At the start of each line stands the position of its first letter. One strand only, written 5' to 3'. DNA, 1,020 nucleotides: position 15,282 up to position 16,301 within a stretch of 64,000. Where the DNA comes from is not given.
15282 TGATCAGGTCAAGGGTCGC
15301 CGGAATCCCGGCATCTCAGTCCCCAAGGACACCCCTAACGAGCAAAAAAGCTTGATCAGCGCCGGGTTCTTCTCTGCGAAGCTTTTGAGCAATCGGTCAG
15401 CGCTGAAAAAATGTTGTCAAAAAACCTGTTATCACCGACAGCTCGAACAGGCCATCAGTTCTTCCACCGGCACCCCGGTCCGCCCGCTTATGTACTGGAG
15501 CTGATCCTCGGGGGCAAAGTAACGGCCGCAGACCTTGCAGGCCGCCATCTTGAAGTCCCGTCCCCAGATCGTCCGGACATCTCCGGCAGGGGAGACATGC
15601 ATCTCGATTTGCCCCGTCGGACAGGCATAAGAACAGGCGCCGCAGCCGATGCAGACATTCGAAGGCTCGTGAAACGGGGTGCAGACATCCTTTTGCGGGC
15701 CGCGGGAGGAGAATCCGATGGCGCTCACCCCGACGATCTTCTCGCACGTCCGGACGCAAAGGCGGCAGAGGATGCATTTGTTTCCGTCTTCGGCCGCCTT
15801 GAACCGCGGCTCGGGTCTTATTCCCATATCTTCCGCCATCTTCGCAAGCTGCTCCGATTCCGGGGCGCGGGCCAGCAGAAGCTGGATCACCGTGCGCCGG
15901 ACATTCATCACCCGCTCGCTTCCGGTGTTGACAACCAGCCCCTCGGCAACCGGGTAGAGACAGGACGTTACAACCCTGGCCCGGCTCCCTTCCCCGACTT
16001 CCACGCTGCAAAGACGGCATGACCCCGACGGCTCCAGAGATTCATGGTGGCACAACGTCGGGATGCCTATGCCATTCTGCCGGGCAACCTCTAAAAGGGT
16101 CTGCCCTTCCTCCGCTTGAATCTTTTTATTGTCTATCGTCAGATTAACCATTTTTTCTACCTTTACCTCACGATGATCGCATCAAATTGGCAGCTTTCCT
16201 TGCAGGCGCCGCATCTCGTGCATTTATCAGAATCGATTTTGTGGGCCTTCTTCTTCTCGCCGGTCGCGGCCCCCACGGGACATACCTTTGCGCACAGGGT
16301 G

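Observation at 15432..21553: Four-subunit 2-oxoacid:ferredoxin oxidoreductase in one operon with a NuoE/NuoF/HydA-N-terminal (HydABC/Bfu-type) module that has no catalytic subunit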

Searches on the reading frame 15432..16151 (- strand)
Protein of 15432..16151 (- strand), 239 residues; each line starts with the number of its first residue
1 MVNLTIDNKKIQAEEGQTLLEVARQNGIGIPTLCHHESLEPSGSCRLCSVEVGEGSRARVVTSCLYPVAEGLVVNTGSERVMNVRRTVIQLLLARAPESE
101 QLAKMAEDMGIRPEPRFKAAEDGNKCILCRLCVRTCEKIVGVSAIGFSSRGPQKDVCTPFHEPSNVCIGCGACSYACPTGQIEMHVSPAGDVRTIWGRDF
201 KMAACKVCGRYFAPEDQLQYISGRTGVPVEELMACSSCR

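Call 3: search_protein_families(library=pfam, proteins=[window:15432-16151:-])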
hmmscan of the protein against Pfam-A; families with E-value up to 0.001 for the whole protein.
window:15432-16151:- (239 aa): 8 families
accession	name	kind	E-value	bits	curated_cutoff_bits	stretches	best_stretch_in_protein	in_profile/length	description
PF13510.11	Fer2_4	-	2.3e-19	69.6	22.8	1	1-78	3-81/82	2Fe-2S iron-sulfur cluster binding domain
PF00111.32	Fer2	-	7.4e-10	39.1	21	1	7-56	4-51/77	2Fe-2S iron-sulfur cluster binding domain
PF12838.12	Fer4_7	-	1.3e-08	35.6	27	1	125-180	1-51/52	4Fe-4S dicluster domain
PF14697.11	Fer4_21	-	2.3e-06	28.1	35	1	122-184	4-59/59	4Fe-4S dicluster domain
PF00037.32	Fer4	-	3.2e-05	24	21.1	1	166-183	7-24/24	4Fe-4S binding domain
PF12837.12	Fer4_6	-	0.00012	22.2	25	0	165-182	7-24/24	4Fe-4S binding domain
PF13187.11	Fer4_9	-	0.00013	22.3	27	0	117-138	34-49/52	4Fe-4S dicluster domain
PF12797.12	Fer4_2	-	0.00016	21.9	24.5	1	164-179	7-22/22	4Fe-4S binding domain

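Call 4: search_protein_families(library=ncbifam, proteins=[window:15432-16151:-])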
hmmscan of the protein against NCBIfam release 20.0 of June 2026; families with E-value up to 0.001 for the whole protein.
window:15432-16151:- (239 aa): 24 families
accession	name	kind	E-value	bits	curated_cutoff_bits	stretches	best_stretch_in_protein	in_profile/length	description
NF040763.1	FeFe_hydrog_A6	exception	3.2e-40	138.1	765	1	2-184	1-207/571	NADH-dependent [FeFe] hydrogenase, group A6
NF005745.0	PRK07569.1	equivalog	4.3e-38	131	333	1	2-190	4-215/238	bidirectional hydrogenase complex protein HoxU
TIGR01973.1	NuoG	equivalog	4.6e-26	91.8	470.05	1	4-95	1-90/606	NADH-quinone oxidoreductase subunit NuoG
NF040762.1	Hydr_FeFe_Clost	exception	8.7e-23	80.7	900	2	3-93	2-90/572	ferredoxin hydrogenase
NF009454.0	PRK12814.1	equivalog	1.4e-21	76.5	916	1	2-95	4-95/657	putative NADPH-dependent glutamate synthase small subunit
NF006305.0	PRK08493.1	equivalog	1.1e-20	73.3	591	1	1-91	1-87/819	NADH-quinone oxidoreductase subunit G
NF005895.0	PRK07860.1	equivalog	8.7e-19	67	802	1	1-96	17-112/811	NADH-quinone oxidoreductase subunit G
TIGR02512.1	FeFe_hydrog_A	subfamily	1.7e-10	40.4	405.95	1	122-184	5-69/375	[FeFe] hydrogenase, group A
NF009053.0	PRK12387.1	subfamily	1.9e-07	31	204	1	164-210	37-80/180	formate hydrogenlyase complex iron-sulfur subunit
TIGR02912.1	sulfite_red_C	equivalog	4.3e-06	25.9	324.1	1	91-181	139-217/314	sulfite reductase subunit C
NF040612.1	F420_dehyd_FpoI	exception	1.8e-05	24.6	180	0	166-210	43-89/135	F420H2 dehydrogenase subunit FpoI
TIGR01971.1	NuoI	subfamily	2.5e-05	23.8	113.05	1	117-184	35-100/121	NADH-quinone oxidoreductase, chain I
NF040770.1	hetero_SS_HdrA2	exception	3.1e-05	22.3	1100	1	116-187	569-628/777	CoB-CoM heterodisulfide reductase HdrA2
NF040756.1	corr_regen_AcsV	exception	7.2e-05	21.3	800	1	2-62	2-57/632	corrinoid activation/regeneration protein AcsV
TIGR00403.1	ndhI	equivalog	9e-05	22.1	302.35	1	123-184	61-121/183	NAD(P)H-quinone oxidoreductase subunit I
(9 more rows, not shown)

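Call 19: search_solved_structures(query=window:15432-16151:-, show_alignments=3)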
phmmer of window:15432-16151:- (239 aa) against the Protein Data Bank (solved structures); distinct sequences matched with E-value up to 0.001: 79 (the best 60 are shown).
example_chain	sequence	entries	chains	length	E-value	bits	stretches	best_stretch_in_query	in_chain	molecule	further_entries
9mqx_A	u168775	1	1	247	4.1e-55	190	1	2-239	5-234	NADH:ubiquinone oxidoreductase chain G-like protein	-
8a6t_A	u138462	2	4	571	1.2e-34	123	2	1-94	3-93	Electron bifurcating hydrogenase subunit HydA1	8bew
7t2r_A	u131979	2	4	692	2e-31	112.5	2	2-94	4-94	NiFe hydrogenase subunit A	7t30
9bov_A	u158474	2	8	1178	8.5e-31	110.4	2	2-94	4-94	Molybdopterin oxidoreductase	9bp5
8oh5_C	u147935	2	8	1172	1.1e-25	93.7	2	2-93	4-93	Formate dehydrogenase-O, major subunit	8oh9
7q4v_A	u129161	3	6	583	1.1e-24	90.4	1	5-196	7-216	Iron hydrogenase HydA1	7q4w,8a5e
9wxb_B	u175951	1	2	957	1.3e-23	87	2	2-97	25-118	Formate dehydrogenase alpha subunit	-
7q5y_A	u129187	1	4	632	2.1e-23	86.2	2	2-98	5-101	NADH dehydrogenase I chain G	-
6tg9_A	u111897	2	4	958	3.1e-23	85.7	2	2-97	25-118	Formate dehydrogenase subunit alpha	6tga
7p5h_A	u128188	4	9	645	9.1e-23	84.2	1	6-184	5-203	Fe-hydrogenase, subunit alpha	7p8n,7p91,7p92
6gcs_A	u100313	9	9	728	1.6e-22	83.3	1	2-97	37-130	75-KDA PROTEIN (NUAM) | Subunit NUAM of NADH:Ubiquinone Oxidoreductase (Complex I) | NADH-ubiquinone oxidoreductase 78 kDa subunit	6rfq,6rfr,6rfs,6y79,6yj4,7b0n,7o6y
7vw6_A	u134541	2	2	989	2.6e-22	82.7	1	5-226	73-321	Formate dehydrogenase | Tungsten-containing formate dehydrogenase alpha subunit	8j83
7e5z_A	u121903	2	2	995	2.6e-22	82.7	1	5-226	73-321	Formate dehydrogenase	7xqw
7zm7_A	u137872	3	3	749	3.9e-20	75.5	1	2-99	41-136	NADH-ubiquinone oxidoreductase-like protein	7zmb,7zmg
7zd6_3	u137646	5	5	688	6e-18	68.4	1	2-97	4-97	NADH-ubiquinone oxidoreductase 75 kDa subunit, mitochondrial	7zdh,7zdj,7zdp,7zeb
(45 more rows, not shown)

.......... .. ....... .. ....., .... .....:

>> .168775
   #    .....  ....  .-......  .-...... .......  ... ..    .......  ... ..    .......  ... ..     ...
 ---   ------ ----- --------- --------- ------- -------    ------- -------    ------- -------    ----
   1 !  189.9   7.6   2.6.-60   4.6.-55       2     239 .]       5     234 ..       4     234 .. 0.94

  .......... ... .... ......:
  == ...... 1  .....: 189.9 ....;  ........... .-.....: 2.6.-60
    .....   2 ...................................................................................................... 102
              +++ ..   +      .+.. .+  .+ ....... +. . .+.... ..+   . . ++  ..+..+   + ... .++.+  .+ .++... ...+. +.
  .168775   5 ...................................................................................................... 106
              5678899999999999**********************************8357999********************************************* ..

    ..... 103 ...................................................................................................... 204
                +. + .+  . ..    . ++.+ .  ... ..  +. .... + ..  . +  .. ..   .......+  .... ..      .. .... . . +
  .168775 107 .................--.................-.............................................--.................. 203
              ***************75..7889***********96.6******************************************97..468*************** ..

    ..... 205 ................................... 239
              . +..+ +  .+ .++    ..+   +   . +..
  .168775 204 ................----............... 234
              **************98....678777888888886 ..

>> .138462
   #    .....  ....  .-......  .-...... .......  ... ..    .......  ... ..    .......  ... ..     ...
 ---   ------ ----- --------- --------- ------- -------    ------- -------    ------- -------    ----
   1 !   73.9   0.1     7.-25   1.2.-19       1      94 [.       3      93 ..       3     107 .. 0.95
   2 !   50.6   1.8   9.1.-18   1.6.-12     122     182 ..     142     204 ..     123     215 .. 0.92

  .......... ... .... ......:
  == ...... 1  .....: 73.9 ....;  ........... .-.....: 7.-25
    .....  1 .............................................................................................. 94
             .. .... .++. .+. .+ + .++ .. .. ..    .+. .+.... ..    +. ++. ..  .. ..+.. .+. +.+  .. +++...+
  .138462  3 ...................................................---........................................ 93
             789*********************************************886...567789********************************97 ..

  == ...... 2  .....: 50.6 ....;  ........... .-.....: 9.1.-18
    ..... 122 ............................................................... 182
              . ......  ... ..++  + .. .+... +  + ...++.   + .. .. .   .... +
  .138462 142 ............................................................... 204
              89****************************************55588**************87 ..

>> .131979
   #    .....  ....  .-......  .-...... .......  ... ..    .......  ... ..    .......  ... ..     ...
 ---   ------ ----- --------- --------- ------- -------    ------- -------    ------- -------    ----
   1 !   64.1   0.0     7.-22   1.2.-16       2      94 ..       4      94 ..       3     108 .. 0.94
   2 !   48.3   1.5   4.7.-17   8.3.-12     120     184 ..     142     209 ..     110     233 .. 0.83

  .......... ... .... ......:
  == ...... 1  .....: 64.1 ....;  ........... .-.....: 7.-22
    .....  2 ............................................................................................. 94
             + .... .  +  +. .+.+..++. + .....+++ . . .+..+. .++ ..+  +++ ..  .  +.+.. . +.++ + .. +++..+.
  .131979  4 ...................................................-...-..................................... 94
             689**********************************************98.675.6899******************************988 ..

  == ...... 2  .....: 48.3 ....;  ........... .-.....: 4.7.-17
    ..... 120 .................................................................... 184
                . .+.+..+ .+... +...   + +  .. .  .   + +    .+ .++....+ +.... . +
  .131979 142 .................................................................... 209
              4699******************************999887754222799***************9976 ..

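Call 21: find_homologous_proteins(query=window:15432-16151:-, max_evalue=1e-10)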
Query window:15432-16151:- (239 aa): 2478 proteins with E <= 1e-10 among 2731 candidates; the best 120 are listed.
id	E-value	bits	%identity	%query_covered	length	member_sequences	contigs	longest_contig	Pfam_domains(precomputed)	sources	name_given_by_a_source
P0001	9.2e-158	541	100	100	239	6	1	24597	PF14697.12,PF13510.12,PF00111.33,PF12838.13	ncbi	ncbi:MAG: 2Fe-2S iron-sulfur cluster-binding protein [Syntrophales bacterium]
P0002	1.9e-148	510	93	100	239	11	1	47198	PF14697.12,PF13510.12,PF00111.33,PF00037.33,PF12838.13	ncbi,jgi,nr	ncbi:MAG: (2Fe-2S)-binding protein [Syntrophobacterales bacterium]|nr:(2Fe-2S)-binding protein [Synt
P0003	4.6e-135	467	83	100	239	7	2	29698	PF14697.12,PF13510.12,PF12797.13,PF00111.33,PF12837.13,PF00037.33,PF12838.13,PF13187.12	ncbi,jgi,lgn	jgi:NADH dehydrogenase/NADH:ubiquinone oxidoreductase subunit G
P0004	9.7e-135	465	85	100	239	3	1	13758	PF14697.12,PF13510.12,PF00111.33,PF12837.13,PF00037.33,PF12838.13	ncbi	-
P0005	1.4e-127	442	82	100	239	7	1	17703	PF14697.12,PF13510.12,PF00111.33,PF12838.13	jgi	jgi:NADH dehydrogenase/NADH:ubiquinone oxidoreductase subunit G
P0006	8.9e-125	433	79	100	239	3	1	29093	PF14697.12,PF13510.12,PF00111.33,PF12838.13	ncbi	-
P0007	2.6e-123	428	79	100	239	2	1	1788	PF14697.12,PF13510.12,PF00111.33,PF12838.13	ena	-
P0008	3.1e-123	428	79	100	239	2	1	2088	PF14697.12,PF13510.12,PF00111.33,PF12838.13,PF13187.12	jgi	jgi:NADH dehydrogenase/NADH:ubiquinone oxidoreductase subunit G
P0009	1.6e-115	403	74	100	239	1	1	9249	PF14697.12,PF13510.12,PF00111.33,PF12837.13,PF00037.33,PF12838.13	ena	-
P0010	2.5e-114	399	73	100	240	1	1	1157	PF14697.12,PF13510.12,PF12797.13,PF00111.33,PF12837.13,PF00037.33,PF12838.13,PF13237.12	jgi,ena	-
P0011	4.6e-113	395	73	100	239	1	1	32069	PF14697.12,PF13510.12,PF00111.33,PF12837.13,PF00037.33,PF12838.13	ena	-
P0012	8.1e-113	394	72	100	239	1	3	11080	PF14697.12,PF13510.12,PF00111.33,PF12837.13,PF00037.33,PF12838.13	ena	-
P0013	8.5e-113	394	72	100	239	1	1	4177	PF14697.12,PF13510.12,PF00111.33,PF12837.13,PF00037.33,PF12838.13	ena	-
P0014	1.2e-112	393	74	100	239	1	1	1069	PF14697.12,PF13510.12,PF12797.13,PF00111.33,PF12837.13,PF00037.33,PF12838.13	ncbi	-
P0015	1.3e-112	393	74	100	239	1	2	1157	PF14697.12,PF13510.12,PF00111.33,PF12837.13,PF00037.33,PF12838.13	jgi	jgi:bidirectional [NiFe] hydrogenase diaphorase subunit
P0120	1.3e-97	344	64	100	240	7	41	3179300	PF14697.12,PF13510.12,PF12797.13,PF00111.33,PF12837.13,PF00037.33,PF12838.13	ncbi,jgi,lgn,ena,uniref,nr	ncbi:2Fe-2S iron-sulfur cluster-binding protein [Syntrophus aciditrophicus]|uniref:2Fe-2S iron-sulfu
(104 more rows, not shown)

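Call 23: find_related_loci(query=A1, collection=genome_contigs, flank=10000)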
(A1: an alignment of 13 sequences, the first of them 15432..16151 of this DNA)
Query A1 (239 aa) in genome_contigs; peptide patterns used: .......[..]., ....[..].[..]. (x = any residue, [..] = any of these).
506 stretches matched a pattern; 323 encode a relative of the query (tblastn E <= 1e-3); the best 80 are kept; 80 distinct loci.
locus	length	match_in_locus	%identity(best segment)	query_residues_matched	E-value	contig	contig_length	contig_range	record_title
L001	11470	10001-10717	83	1-239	1e-138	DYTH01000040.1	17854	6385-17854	MAG TPA_asm: Syntrophus aciditrophicus isolate SulCav_PC08_3_54_36 SulCav_PC08-3_2319_length_17854_cov_33.970729, whole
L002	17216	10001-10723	77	1-239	1e-124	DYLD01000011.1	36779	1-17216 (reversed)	MAG TPA_asm: Syntrophus aciditrophicus isolate SulCav_AS07-7_52_56 SulCav_AS07_7_1019_length_36779_cov_30_201503, whole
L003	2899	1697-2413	71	1-239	1e-121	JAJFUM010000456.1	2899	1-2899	MAG: Deltaproteobacteria bacterium isolate bin.454 k141_3232442, whole genome shotgun sequence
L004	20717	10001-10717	72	1-239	8e-117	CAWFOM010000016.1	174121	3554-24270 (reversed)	MAG: uncultured delta proteobacterium isolate MFD05942.bin.3.94 genome assembly, contig: contig_44832, whole genome shot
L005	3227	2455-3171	72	1-239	3e-118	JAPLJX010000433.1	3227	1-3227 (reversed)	MAG: Deltaproteobacteria bacterium isolate LacPavin_0818_WC55_MAG_56_7 LacPavin_0818_WC55_scaffold_498341, whole genome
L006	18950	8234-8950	69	1-239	7e-114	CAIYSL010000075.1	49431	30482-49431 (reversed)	MAG: uncultured Syntrophobacterales bacterium isolate LaPlata_bin-3846 genome assembly, contig: bin-3846:075/141, whole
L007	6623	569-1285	73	1-239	1e-113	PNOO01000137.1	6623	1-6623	MAG: Syntrophus sp. (in: bacteria) isolate SW.007 SW_1008488_6623, whole genome shotgun sequence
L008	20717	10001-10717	74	1-239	4e-113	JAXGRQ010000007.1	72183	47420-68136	MAG: Syntrophales bacterium isolate AnMBR.bin353 bin353_7, whole genome shotgun sequence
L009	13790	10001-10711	74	1-239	9e-113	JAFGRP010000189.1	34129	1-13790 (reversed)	MAG: Deltaproteobacteria bacterium isolate Zod_Metabat.836 k87_10542087, whole genome shotgun sequence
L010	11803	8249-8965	73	1-239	6e-112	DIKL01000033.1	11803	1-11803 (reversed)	MAG TPA_asm: Syntrophaceae bacterium UBA5619 UBA5619_contig_56767, whole genome shotgun sequence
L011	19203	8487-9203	73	1-239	6e-112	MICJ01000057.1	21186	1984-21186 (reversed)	MAG: Syntrophobacterales bacterium GWC2_56_13 gwc2_scaffold_2534, whole genome shotgun sequence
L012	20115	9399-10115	73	1-239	2e-111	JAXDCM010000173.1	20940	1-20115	MAG: Syntrophales bacterium isolate POMEDNA-B44 Raw1_k127_1220566, whole genome shotgun sequence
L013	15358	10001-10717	72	1-239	1e-110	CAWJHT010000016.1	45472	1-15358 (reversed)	MAG: uncultured delta proteobacterium isolate MFD00709.bin.2.122 genome assembly, contig: contig_13343, whole genome sho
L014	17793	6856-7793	72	1-239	7e-111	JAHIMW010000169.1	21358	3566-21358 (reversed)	MAG: Proteobacteria bacterium isolate KR13_N2.mb.84 KR13_N2.mb.84_k141_330037, whole genome shotgun sequence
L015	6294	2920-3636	71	1-239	1e-110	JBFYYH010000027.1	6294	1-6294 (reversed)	MAG: Syntrophaceae bacterium isolate PPR_0403 k121_196499, whole genome shotgun sequence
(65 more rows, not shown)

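Call 33: list_cluster_members(proteins=[P0120, P0001])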
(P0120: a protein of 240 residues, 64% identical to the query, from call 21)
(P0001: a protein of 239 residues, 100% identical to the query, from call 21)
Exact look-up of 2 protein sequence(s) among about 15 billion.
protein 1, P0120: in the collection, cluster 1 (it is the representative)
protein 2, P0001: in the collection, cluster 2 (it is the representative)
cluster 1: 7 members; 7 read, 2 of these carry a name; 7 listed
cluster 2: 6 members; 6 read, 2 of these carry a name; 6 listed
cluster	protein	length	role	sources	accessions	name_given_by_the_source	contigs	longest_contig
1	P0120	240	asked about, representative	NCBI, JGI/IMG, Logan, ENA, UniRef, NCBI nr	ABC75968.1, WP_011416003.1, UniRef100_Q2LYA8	2Fe-2S iron-sulfur cluster-binding protein [Syntrophus aciditrophicus] | 2Fe-2S iron-sulfur cluster domain with dehydrogenase n=1 Tax=Syntrophus aciditrophicus ...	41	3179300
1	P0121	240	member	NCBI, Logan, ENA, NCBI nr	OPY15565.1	MAG: NADP-reducing hydrogenase subunit HndC [Syntrophus sp. PtaB.Bin075]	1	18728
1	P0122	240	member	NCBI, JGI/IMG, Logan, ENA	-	-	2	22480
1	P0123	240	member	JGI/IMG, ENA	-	-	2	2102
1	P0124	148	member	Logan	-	-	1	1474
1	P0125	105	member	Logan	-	-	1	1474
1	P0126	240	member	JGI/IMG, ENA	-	-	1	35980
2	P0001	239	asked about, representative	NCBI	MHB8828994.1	MAG: 2Fe-2S iron-sulfur cluster-binding protein [Syntrophales bacterium]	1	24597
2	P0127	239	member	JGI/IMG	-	NADH dehydrogenase/NADH:ubiquinone oxidoreductase subunit G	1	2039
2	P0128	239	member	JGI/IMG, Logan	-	-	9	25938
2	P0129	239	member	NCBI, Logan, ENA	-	-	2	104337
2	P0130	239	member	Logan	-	-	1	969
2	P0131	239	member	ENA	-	-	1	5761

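Call 43: find_encoding_contigs(protein=P0120, flank=10000, max_places=3)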
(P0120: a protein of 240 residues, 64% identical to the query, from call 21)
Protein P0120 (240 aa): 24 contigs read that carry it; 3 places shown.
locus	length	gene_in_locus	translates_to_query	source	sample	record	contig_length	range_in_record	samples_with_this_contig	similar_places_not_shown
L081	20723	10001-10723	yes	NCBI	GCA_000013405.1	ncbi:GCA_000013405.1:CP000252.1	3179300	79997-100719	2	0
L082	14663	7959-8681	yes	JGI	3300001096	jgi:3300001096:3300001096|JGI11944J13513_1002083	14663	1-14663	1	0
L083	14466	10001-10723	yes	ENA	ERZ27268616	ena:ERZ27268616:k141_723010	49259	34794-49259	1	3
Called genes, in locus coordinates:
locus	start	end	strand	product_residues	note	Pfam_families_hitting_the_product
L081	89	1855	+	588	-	PF05496:RuvB_N (weak), PF06068:TIP49 (faint), PF13177:DNA_pol3_delta2, PF13401:AAA_22 (weak), PF00004:AAA, PF07728:AAA_5 (weak), PF22608:DNAX_ATPase_lid, PF12169:DNA_pol3_gamma3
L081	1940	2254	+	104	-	PF02575:YbaB_DNA_bd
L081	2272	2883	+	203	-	PF21176:RecR_HhH, PF02132:RecR_ZnF, PF01751:Toprim, PF13662:Toprim_4, PF21175:RecR_C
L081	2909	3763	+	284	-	PF05681:Fumerase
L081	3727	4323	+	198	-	PF05683:Fumerase_C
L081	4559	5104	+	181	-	PF01558:POR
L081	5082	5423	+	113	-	PF13187:Fer4_9 (faint), PF12797:Fer4_2 (faint), PF00037:Fer4 (weak), PF12837:Fer4_6 (weak), PF14697:Fer4_21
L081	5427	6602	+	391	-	PF01855:POR_N, PF02780:Transketolase_C, PF17147:PFOR_II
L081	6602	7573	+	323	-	PF02775:TPP_enzyme_C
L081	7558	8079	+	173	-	PF01257:2Fe-2S_thioredx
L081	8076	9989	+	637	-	PF01512:Complex1_51K, PF10589:NADH_4Fe-4S, PF00037:Fer4, PF12838:Fer4_7 (weak), PF13187:Fer4_9 (weak), PF13237:Fer4_10, PF14697:Fer4_21, PF00037:Fer4 (weak), +3 more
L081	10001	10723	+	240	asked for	PF00111:Fer2, PF13510:Fer2_4, PF12838:Fer4_7 (faint), PF12797:Fer4_2 (faint), PF14697:Fer4_21, PF00037:Fer4 (weak), PF12837:Fer4_6 (weak)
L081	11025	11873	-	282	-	PF01578:Cytochrom_C_asm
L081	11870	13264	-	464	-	PF05140:ResB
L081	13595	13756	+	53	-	-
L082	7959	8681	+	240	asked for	PF00111:Fer2, PF13510:Fer2_4, PF12838:Fer4_7 (faint), PF12797:Fer4_2 (faint), PF14697:Fer4_21, PF00037:Fer4 (weak), PF12837:Fer4_6 (weak)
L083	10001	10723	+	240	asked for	PF00111:Fer2, PF13510:Fer2_4, PF12838:Fer4_7 (faint), PF12797:Fer4_2 (faint), PF14697:Fer4_21, PF00037:Fer4 (weak), PF12837:Fer4_6 (weak)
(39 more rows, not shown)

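Call 75: predict_structure(alignment_id=A1)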
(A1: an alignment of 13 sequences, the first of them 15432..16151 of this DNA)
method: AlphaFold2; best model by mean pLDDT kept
length: 239 residues; sequences in the alignment: 13
mean_pLDDT: 60.9   pTM: 0.56
mean pLDDT of the five models: 60.9, 60.1, 59.9, 58.7, 58.3
residues with pLDDT >= 90: 15; 70-90: 82; 50-70: 65; < 50: 77
segments of 3 or more residues with pLDDT < 50: 35-45, 122-183
pLDDT, mean of each block of 10 residues (from residue 1): 91 85 88 44 53 77 74 86 69 65 78 63 43 37 27 26 32 35 62 66 75 65 61 59
secondary structure, 60 per line:
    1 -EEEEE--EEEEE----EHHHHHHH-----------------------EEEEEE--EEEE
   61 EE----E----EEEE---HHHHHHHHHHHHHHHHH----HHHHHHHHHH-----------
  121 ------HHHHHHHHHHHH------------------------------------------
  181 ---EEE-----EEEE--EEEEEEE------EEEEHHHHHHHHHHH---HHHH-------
elements in order: E2-6 E9-13 H19-25 E49-54 E57-62 E72-75 H79-95 H100-109 H127-138 E184-186 E192-195 E198-204 E211-214 H215-225 H229-232
